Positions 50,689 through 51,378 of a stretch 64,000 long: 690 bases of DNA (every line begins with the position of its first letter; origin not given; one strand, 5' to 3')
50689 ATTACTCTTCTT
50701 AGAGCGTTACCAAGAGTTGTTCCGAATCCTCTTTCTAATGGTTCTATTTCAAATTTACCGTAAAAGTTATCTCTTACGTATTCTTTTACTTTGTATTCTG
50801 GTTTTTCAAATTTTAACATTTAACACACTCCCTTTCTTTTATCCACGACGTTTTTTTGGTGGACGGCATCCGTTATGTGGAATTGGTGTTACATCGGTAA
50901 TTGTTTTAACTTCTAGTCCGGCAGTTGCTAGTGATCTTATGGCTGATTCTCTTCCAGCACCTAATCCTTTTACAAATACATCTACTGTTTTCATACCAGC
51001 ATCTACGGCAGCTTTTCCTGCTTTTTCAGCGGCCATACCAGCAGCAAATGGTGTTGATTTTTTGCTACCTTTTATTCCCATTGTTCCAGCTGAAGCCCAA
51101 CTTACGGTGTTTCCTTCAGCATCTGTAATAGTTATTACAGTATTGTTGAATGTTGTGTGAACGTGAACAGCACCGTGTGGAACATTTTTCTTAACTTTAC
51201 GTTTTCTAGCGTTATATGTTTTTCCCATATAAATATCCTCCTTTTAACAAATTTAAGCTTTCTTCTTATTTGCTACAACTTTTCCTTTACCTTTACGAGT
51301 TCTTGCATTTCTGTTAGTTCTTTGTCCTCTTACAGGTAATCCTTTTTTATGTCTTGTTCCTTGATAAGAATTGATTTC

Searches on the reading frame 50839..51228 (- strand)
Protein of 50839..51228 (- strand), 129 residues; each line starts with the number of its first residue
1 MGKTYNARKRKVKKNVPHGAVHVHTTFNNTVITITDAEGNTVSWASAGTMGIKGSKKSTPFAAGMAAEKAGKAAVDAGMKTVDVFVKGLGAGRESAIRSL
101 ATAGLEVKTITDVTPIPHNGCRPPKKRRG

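Call 33: search_protein_families(library=pfam, proteins=[window:50839-51228:-], max_evalue=0.001)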
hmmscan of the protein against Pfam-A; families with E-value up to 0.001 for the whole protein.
window:50839-51228:- (129 aa): 1 family
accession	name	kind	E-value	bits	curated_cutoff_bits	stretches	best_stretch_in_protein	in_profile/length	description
PF00411.24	Ribosomal_S11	-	2.6e-46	157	25.1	1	19-128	1-110/110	Ribosomal protein S11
